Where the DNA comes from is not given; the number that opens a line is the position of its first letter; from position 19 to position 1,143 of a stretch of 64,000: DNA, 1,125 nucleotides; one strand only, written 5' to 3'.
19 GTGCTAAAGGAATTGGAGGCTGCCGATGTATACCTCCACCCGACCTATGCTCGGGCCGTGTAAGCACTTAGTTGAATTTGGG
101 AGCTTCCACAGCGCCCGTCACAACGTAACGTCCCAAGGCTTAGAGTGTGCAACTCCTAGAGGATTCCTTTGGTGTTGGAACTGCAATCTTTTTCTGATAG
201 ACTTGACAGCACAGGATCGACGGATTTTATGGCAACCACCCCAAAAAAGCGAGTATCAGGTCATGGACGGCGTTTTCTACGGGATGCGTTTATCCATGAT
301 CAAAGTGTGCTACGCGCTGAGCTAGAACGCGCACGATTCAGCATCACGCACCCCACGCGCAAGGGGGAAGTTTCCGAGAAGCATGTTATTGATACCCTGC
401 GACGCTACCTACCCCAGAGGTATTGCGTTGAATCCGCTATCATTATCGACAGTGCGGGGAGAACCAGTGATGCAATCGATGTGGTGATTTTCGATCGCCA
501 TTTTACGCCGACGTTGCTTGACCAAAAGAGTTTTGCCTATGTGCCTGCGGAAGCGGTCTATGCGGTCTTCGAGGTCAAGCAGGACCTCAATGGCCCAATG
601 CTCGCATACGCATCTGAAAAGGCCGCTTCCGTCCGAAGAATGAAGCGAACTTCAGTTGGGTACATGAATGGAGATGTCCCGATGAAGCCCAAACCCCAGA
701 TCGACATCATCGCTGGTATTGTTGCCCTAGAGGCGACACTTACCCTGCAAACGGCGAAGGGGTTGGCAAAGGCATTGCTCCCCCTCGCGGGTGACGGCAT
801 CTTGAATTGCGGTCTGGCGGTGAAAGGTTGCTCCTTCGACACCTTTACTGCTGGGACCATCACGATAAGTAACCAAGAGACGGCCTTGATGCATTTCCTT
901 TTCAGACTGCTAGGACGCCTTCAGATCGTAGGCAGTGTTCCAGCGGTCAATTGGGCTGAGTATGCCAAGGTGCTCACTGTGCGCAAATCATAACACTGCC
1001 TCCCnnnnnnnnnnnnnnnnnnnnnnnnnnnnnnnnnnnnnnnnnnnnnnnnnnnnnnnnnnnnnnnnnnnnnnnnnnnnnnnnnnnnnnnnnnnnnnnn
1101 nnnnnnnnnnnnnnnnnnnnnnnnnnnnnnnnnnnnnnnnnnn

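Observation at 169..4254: Complete type II CBASS anti-phage operon: NucC-like nuclease, CD-NTase, Cap2, Cap3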

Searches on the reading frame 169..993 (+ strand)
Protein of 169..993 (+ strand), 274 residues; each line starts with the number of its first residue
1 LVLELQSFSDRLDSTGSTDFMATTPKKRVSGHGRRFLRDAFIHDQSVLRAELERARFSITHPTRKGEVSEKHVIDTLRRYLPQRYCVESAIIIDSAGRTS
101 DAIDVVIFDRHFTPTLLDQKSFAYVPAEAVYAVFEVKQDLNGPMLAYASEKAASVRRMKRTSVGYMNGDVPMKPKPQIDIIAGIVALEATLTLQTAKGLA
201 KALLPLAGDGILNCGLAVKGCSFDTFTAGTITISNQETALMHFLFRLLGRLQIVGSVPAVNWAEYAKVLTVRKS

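Call 3: search_protein_families(library=pfam, proteins=[window:169-993:+], max_evalue=0.01)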
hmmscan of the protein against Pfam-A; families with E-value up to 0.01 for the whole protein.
window:169-993:+ (274 aa): 1 family
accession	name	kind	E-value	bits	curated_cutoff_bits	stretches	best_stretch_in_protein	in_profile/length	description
PF20247.3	DUF6602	-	6.6e-30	103.5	27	1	54-158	2-104/104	Domain of unknown function (DUF6602)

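Call 4: search_protein_families(library=padloc, proteins=[window:169-993:+], max_evalue=0.01)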
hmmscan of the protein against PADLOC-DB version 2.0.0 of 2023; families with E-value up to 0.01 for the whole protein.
window:169-993:+ (274 aa): 3 families
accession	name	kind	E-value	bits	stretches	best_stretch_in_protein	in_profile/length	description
PDLC00745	Effector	-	1.1e-78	262.3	1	36-270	6-241/244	Endonuclease (NucC)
PDLC01051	NucC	-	3.2e-55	185.5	1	30-270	7-240/243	NucC nuclease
PDLC01495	PD_DExK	-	9e-32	107.4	1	40-158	6-123/123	"CAS-I,CAS-II,CAS-III,CAS-IV,CAS-V,CAS-VI; associated"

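Call 5: search_protein_families(library=ncbifam, proteins=[window:169-993:+], max_evalue=0.01)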
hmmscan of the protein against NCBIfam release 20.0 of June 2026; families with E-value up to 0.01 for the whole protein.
window:169-993:+ (274 aa): 0 families

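Call 6: search_solved_structures(query=window:169-993:+, max_evalue=0.01, show_alignments=2)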
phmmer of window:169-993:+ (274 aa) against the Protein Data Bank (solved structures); distinct sequences matched with E-value up to 0.01: 5.
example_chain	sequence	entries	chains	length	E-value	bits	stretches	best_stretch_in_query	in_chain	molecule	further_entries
7zgv_A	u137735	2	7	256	3.3e-61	210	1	24-266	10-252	Serratia NucC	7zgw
6q1h_A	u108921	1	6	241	1.5e-38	135.8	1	50-270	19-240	Bacterial protein ORF C62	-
6p7o_A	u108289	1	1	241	1.9e-37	132.2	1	42-269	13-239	E. coli MS115-1 NucC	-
6p7p_A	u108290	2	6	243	9.6e-37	129.9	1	42-269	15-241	E. coli MS115-1 NucC 2-241 | E. coli MS115-1 NucC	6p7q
6uxf_A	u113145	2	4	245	5.1e-34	120.9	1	50-272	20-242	Vibrio meotecus sp. RC341 NucC | Vibrio metoecus sp. RC341 NucC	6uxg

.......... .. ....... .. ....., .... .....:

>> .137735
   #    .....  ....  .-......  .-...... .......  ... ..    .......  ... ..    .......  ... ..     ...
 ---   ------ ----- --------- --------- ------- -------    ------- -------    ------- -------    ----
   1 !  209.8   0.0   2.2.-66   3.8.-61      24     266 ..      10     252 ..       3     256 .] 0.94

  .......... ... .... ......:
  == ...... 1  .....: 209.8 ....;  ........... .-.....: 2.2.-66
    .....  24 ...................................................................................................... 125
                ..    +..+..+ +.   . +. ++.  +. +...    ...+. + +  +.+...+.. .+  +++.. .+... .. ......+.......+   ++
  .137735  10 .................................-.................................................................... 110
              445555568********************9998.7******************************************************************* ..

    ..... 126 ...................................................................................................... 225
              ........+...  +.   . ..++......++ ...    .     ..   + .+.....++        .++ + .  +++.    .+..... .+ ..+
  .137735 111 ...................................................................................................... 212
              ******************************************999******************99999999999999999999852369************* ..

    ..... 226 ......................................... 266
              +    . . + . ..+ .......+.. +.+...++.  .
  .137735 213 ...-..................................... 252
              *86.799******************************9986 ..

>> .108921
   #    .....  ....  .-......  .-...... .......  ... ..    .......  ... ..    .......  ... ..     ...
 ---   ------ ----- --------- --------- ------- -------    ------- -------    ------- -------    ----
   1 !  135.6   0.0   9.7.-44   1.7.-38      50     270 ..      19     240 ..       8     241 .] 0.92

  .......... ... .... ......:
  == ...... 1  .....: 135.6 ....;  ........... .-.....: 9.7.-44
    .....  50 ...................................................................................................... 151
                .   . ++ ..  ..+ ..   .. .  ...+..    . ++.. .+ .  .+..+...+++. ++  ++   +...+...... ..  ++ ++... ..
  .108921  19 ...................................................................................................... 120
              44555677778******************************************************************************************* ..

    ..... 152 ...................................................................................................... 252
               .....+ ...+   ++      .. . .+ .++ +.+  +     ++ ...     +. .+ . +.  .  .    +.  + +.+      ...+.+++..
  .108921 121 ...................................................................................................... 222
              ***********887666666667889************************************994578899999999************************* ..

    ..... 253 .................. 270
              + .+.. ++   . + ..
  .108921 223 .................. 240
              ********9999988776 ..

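Call 11: find_homologous_proteins(query=window:169-993:+, max_evalue=0.00001)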
Query window:169-993:+ (274 aa): 1671 proteins with E <= 0.00001 among 3571 candidates; the best 120 are listed.
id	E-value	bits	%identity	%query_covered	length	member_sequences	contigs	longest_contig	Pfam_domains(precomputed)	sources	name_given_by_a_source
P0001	2.9e-174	595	100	99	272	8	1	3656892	PF20247.4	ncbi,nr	ncbi:MAG: hypothetical protein IPM12_11345 [Flavobacteriales bacterium]|nr:hypothetical protein [Fla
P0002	2.8e-141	487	88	92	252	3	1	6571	PF20247.4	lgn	-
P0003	2.0e-139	481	88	92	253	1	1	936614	PF20247.4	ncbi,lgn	-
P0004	1.9e-96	340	67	92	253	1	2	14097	PF20247.4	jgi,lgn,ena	-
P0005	7.1e-70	253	52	91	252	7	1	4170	PF20247.4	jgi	jgi:hypothetical protein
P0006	8.4e-70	253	53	91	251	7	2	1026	PF20247.4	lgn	-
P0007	1.6e-68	249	54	87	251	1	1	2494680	PF20247.4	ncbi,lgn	ncbi:MAG: DUF6602 domain-containing protein [Verrucomicrobiaceae bacterium]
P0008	3.9e-68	248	53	91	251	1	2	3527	PF20247.4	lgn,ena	-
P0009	4.7e-68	247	52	91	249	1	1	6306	PF20247.4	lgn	-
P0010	5.6e-68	247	53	91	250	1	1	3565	PF20247.4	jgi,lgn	jgi:hypothetical protein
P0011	2.4e-67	245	51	91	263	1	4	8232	PF20247.4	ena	-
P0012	3.0e-67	245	52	91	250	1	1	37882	PF20247.4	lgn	-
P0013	3.9e-67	244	53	87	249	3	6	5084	PF20247.4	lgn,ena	-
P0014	6.8e-67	243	51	92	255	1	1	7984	PF20247.4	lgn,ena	-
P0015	6.6e-66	240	54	87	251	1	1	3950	PF20247.4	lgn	-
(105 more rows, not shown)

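Call 20: find_related_loci(query=window:169-993:+, collection=genome_contigs, flank=8000)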
Query window:169-993:+ (274 aa) in genome_contigs; peptide patterns used: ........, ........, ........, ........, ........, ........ (x = any residue, [..] = any of these).
79 stretches matched a pattern, but none encodes a relative of the query by tblastn (E <= 1e-3).

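Call 23: find_related_loci(query=A1, collection=genome_contigs, flank=8000)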
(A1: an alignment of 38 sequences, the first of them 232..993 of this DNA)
Query A1 (253 aa) in genome_contigs; peptide patterns used: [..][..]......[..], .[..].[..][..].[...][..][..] (x = any residue, [..] = any of these).
600 stretches matched a pattern (row limit reached: there are more); 492 encode a relative of the query (tblastn E <= 1e-3); the best 80 are kept; 80 distinct loci.
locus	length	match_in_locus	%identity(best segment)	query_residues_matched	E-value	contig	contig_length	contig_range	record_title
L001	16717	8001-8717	54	11-249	4e-76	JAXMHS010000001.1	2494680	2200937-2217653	MAG: Verrucomicrobiaceae bacterium isolate STL-VER10 C2.107.fa-1, whole genome shotgun sequence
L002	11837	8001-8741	49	2-248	6e-73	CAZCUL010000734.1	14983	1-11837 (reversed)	MAG TPA_asm: uncultured Verrucomicrobiota bacterium isolate binchicken_co31_436 genome assembly, contig: k141_2988169, w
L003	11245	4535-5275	51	1-249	9e-73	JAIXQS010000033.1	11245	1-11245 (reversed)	MAG: Verrucomicrobiaceae bacterium isolate C4_MAG_00036 pond_C4_MAG_00036_000000000169, whole genome shotgun sequence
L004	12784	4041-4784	50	1-248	3e-69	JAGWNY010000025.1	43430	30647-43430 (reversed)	MAG: Verrucomicrobiota bacterium isolate REEB243 contig-150_1305, whole genome shotgun sequence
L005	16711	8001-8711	48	12-249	1e-68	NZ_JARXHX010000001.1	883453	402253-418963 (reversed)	Pelagicoccus sp. SDUM812002 scaffold_1_length=883454, whole genome shotgun sequence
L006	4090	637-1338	50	15-248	1e-67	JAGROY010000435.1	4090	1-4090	MAG: Verrucomicrobiia bacterium isolate HKST-UBA30 2009_198412, whole genome shotgun sequence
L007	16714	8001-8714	47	12-248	2e-67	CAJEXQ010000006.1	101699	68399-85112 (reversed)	MAG: uncultured Chlorobiaceae bacterium isolate RF-1857-SP43-464-H3_S9 genome assembly, contig: NODE_6_length_101699_cov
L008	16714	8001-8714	49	11-248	3e-67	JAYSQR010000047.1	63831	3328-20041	MAG: Nitrosospira sp. isolate GFS_11830 GFS_11830_46, whole genome shotgun sequence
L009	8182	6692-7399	49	12-248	5e-67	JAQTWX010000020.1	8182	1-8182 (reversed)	MAG: Candidatus Gracilibacteria bacterium isolate STC_120 NODE_22247_length_8182_cov_2.489261_Sandtown_C, whole genome s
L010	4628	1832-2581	46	1-249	8e-67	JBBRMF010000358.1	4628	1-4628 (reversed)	MAG: Tepidisphaerales bacterium isolate La1_metabat2.017 LA1C_B2.017_k141_1998625L_4628_cov_13.0000, whole genome shotgu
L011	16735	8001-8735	45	5-249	1e-66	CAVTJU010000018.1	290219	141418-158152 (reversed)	MAG: uncultured Fibrobacteraceae bacterium isolate MFD05674.bin.2.139 genome assembly, contig: contig_98905, whole genom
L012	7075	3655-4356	50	15-248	1e-66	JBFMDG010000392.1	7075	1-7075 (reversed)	MAG: Verrucomicrobiota bacterium isolate MAG213 MAG213_392, whole genome shotgun sequence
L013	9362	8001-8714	49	12-249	3e-66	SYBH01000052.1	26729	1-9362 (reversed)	MAG: Actinomycetota bacterium isolate F1-20-MAGs160 F1-20__c214239, whole genome shotgun sequence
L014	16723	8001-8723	47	11-251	2e-66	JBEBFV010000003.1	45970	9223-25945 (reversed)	MAG: Limisphaerales bacterium isolate ASF_5 NODE_260_length_45970_cov_4.035120, whole genome shotgun sequence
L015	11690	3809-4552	47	2-249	6e-66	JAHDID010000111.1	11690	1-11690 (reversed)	MAG: Verrucomicrobia bacterium isolate MAG-85 RZ_15721, whole genome shotgun sequence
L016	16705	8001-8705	49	14-248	8e-66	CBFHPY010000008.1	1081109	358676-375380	MAG: Verrucomicrobiales bacterium isolate AGTU_91_bin_27_orig genome assembly, contig: AGTU_91_bin_27_orig_AGTU_91_c_000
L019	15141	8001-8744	47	2-248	2e-65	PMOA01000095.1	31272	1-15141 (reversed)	MAG: Limisphaerales bacterium isolate palsa_1371 73.20110600_P1D.3_contig_8365, whole genome shotgun sequence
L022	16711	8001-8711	48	15-251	5e-65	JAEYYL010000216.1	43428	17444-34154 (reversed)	MAG: Verrucomicrobia bacterium isolate OH_CBlB_45 k127_2974847, whole genome shotgun sequence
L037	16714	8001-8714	46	15-252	2e-63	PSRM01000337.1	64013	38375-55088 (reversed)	MAG: Verrucomicrobia bacterium isolate Amazon FNV 2010 0 4 contig_75_994979_length_64013_multi_9_in_2_out_2, whole genom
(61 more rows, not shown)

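Call 29: find_encoding_contigs(protein=P0001, flank=10000, max_places=3)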
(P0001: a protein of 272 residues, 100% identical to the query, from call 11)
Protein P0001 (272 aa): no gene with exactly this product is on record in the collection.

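Call 38: search_protein_families(library=pfam, proteins=[L014:5306-6817:+, L014:6814-7980:+, L014:9827-10285:+, L014:10302-13514:+, L001:9856-10284:+, L001:6202-7647:-, L037:5878-7482:+, L037:4663-5862:+, L016:8733-10268:+, L022:8727-10172:+], max_evalue=0.01)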
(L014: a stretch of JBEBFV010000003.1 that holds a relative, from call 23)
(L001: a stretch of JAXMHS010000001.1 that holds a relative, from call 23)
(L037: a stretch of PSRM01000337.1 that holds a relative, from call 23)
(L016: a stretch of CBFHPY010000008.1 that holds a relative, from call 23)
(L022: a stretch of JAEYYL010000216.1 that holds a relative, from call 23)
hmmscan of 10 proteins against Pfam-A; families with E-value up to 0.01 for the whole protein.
L014:5306-6817:+ (503 aa): 7 families
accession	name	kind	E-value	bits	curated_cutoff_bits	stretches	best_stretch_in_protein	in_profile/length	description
PF02384.22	N6_Mtase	-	3.8e-104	348.8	20.4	1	162-467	3-308/311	N-6 DNA Methylase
PF12161.14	HsdM_N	-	5.9e-27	95.4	24.5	1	13-147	2-135/135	HsdM N-terminal domain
PF05175.20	MTS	-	5.1e-08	33.2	23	1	195-294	21-112/170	Methyltransferase small domain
PF13847.12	Methyltransf_31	-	5.2e-07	29.9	27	1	204-290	2-84/145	Methyltransferase domain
PF07669.17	Eco57I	-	1.7e-06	28.6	25.3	1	271-370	69-164/171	Eco57I restriction-modification methylase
PF01170.24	UPF0020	-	1e-05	25.8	22.3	1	193-314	16-154/197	RMKL-like, methyltransferase domain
PF13649.12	Methyltransf_25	-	0.0074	17.4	27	0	209-286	1-70/97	Methyltransferase domain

L014:6814-7980:+ (388 aa): 1 family
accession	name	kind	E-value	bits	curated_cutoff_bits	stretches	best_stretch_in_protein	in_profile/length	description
PF01420.25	Methylase_S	-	1.6e-09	38.6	22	1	323-366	125-167/168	Type I restriction modification DNA specificity domain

L014:9827-10285:+ (152 aa): 0 families

L014:10302-13514:+ (1070 aa): 5 families
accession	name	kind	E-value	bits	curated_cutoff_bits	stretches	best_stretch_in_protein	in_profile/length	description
PF18766.7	SWI2_SNF2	-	2e-76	257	26.7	1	306-531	1-220/221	SWI2/SNF2 ATPase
PF04313.20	HSDR_N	-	2.3e-37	129.2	25.1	1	12-224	3-197/198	Type I restriction enzyme R protein N terminus (HSDR_N)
PF22679.2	T1R_D3-like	-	5.4e-22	79.3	27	1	631-713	68-156/158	Type I restriction enzyme subunit R domain 3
PF04851.21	ResIII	-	8e-18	65.3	22.5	1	303-465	4-162/164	Type III restriction enzyme, res subunit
PF11867.13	T1RH-like_C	-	7.6e-09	35.8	26.8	1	778-1031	56-301/329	Type I restriction enzyme HindI endonuclease subunit-like, C-terminal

L001:9856-10284:+ (142 aa): 0 families

L001:6202-7647:- (481 aa): 2 families
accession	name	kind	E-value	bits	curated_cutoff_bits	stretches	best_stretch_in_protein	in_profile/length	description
PF13304.12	AAA_21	-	1.8e-24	87.8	27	1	48-394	3-304/304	AAA domain, putative AbiEii toxin, Type IV TA system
PF13175.12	AAA_15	-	0.0032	17.6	32.1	1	349-388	331-369/374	AAA ATPase domain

L037:5878-7482:+ (534 aa): 1 family
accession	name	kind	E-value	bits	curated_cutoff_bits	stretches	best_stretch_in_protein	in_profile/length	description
PF13870.11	CCDC113_CCDC96_CC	-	0.0044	17.2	31.6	1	300-357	82-139/177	CCDC113/CCDC96, coiled-coil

L037:4663-5862:+ (399 aa): 1 family
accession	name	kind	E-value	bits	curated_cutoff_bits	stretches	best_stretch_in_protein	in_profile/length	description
PF01420.25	Methylase_S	-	5.6e-26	92.2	22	2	5-172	1-161/168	Type I restriction modification DNA specificity domain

L016:8733-10268:+ (511 aa): 1 family
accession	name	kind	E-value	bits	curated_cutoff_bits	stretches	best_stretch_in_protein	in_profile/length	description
PF21654.3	DncV-like_NTFase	-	7.9e-13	49.6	24.9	1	54-145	2-90/90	Cyclic GMP-AMP synthase DncV-like, nucleotidyltransferase domain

L022:8727-10172:+ (481 aa): 2 families
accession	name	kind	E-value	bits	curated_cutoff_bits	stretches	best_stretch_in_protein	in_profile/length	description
PF18134.7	AGS_C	-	1.3e-28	100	26.7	1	348-481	7-129/129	Adenylyl/Guanylyl and SMODS C-terminal sensor domain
PF21654.3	DncV-like_NTFase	-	3.9e-17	63.4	24.9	1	54-145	2-90/90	Cyclic GMP-AMP synthase DncV-like, nucleotidyltransferase domain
